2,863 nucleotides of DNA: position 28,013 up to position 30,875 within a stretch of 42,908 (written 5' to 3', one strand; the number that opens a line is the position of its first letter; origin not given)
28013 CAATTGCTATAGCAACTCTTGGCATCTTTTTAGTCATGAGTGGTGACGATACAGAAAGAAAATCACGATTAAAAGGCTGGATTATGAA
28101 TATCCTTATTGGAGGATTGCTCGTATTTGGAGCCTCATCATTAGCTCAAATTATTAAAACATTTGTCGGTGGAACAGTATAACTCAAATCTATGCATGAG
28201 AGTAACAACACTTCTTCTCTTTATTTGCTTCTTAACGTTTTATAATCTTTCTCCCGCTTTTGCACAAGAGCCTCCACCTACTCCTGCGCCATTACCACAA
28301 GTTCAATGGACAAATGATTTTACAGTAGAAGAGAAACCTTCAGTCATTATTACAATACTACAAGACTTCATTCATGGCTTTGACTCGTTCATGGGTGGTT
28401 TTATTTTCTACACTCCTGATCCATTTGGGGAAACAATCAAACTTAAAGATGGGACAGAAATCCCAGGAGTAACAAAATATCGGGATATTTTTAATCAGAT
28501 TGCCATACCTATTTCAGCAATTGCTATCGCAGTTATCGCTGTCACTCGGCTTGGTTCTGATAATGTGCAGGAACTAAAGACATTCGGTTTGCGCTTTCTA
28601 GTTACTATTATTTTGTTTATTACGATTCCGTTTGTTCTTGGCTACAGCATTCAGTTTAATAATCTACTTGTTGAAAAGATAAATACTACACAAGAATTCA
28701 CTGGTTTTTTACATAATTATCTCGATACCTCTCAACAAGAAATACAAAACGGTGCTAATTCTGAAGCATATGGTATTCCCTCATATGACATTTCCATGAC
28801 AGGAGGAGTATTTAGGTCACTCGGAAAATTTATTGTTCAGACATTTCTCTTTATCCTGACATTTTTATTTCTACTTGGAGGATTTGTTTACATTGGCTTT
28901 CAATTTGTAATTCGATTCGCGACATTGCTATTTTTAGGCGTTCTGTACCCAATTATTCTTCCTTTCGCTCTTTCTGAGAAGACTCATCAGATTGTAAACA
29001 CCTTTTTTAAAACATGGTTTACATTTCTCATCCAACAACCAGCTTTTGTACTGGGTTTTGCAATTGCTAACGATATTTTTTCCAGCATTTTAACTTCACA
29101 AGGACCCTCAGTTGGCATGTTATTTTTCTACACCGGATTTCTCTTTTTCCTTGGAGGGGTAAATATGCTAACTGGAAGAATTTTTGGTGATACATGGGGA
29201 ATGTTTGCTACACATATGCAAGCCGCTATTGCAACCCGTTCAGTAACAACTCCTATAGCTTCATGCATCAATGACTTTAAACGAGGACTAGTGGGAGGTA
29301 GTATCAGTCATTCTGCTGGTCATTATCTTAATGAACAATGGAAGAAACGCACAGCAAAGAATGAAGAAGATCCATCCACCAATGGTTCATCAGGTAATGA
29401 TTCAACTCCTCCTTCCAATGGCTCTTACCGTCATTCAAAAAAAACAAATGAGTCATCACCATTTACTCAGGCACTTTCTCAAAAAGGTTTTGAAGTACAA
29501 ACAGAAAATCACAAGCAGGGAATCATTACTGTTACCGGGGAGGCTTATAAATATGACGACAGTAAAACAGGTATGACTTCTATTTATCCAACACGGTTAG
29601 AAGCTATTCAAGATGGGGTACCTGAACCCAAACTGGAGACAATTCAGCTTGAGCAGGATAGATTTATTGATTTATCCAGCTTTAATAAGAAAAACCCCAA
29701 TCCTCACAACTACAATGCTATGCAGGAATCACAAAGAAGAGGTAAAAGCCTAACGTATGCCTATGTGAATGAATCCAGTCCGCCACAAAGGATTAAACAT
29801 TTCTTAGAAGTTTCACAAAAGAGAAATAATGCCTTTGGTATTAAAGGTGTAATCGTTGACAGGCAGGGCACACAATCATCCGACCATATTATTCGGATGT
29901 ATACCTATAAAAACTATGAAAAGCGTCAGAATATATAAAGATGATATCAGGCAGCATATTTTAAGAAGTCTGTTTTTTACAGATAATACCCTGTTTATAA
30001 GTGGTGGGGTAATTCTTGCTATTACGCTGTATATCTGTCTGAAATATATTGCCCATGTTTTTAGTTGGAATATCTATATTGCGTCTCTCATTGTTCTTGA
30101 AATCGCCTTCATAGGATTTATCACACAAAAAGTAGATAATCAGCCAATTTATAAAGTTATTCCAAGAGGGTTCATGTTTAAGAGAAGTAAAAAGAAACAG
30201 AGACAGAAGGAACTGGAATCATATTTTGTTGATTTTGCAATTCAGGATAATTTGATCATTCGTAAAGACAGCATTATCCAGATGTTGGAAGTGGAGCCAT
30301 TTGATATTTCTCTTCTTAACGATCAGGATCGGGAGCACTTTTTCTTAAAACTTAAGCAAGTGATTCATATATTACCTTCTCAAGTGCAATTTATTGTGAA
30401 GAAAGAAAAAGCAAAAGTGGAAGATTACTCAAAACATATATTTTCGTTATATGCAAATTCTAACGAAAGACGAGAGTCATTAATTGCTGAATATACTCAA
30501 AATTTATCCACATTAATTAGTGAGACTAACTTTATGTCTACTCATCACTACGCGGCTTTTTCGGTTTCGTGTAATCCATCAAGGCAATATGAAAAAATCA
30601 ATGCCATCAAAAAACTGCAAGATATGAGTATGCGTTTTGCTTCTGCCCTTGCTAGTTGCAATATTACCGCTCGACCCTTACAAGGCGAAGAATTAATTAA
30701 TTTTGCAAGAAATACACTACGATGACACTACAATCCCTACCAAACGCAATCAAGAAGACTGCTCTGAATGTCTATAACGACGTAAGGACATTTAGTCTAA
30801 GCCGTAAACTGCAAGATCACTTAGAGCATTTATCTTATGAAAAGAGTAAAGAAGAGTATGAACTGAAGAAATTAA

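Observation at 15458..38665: About 23-kb AT-rich island with a complete-looking monoderm conjugation toolkit inserted in the 3' end of a yibE/F-like gene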

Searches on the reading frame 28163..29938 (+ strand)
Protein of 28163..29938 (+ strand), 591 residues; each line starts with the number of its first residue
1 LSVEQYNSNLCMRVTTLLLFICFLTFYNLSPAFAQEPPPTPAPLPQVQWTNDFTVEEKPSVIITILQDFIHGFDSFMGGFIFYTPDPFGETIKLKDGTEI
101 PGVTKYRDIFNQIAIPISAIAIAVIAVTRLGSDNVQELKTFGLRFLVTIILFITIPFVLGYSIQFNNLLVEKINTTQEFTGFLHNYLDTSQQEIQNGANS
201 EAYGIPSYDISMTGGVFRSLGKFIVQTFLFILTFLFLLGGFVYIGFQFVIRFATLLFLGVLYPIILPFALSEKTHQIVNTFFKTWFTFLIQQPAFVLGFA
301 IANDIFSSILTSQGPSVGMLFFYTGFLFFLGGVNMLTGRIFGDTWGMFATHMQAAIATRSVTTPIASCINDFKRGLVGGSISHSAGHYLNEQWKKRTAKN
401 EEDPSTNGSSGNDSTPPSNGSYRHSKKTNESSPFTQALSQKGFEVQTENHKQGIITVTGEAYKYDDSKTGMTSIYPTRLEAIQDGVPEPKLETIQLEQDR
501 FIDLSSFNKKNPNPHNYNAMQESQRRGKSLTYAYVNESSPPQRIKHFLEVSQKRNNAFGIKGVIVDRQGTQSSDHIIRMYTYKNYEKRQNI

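Call 8: search_protein_families(library=pfam, proteins=[window:28163-29938:+], max_evalue=0.01)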
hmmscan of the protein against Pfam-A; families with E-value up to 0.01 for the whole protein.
window:28163-29938:+ (591 aa): 1 family
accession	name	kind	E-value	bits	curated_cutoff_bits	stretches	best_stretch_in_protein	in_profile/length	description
PF04610.19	TrbL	-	0.0033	17.7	25.9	1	193-316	74-190/215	TrbL/VirB6 plasmid conjugal transfer protein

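Call 64: search_protein_families(library=ncbifam, proteins=[window:28163-29938:+], max_evalue=0.01)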
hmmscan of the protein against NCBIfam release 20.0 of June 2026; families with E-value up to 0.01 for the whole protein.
window:28163-29938:+ (591 aa): 0 families

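Call 80: search_protein_families(library=phrogs, proteins=[window:28163-29938:+], max_evalue=0.001)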
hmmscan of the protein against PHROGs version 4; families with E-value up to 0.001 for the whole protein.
window:28163-29938:+ (591 aa): 0 families

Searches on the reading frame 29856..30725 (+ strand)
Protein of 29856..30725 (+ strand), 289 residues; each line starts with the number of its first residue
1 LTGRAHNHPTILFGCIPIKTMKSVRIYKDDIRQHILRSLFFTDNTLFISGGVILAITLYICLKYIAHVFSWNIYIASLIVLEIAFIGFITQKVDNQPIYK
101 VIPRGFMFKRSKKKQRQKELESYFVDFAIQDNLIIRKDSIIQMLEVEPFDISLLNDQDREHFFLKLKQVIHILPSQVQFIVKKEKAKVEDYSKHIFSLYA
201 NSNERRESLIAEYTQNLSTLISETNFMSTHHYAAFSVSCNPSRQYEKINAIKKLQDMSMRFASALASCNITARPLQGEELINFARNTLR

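Call 8: search_protein_families(library=pfam, proteins=[window:29856-30725:+], max_evalue=0.01)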
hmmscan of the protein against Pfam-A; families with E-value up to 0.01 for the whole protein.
window:29856-30725:+ (289 aa): 1 family
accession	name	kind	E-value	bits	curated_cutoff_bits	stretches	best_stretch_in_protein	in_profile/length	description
PF11130.14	TraC_F_IV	-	8.8e-05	22.1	28.1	1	215-287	100-169/375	TraC protein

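Call 64: search_protein_families(library=ncbifam, proteins=[window:29856-30725:+], max_evalue=0.01)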
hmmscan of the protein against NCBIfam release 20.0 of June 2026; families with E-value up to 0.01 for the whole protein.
window:29856-30725:+ (289 aa): 4 families
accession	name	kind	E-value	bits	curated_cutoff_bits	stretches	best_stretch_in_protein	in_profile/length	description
NF045975.1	VirB4_plasma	equivalog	1.3e-13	49.7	590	1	35-286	14-273/894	Mbov_0397 family ICE element conjugal transfer ATPase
NF045971.1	conju_CD1110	equivalog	3.7e-05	22.2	325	1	150-289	33-168/752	VirB4-like conjugal transfer ATPase, CD1110 family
NF041427.1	TrsD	subfamily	0.00063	19.6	200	1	128-286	24-197/201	TrsD/TraD family conjugative transfer protein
TIGR02746.1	TraC-F-type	equivalog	0.0012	16.9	567.05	1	203-288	86-167/800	type IV secretion system protein TraC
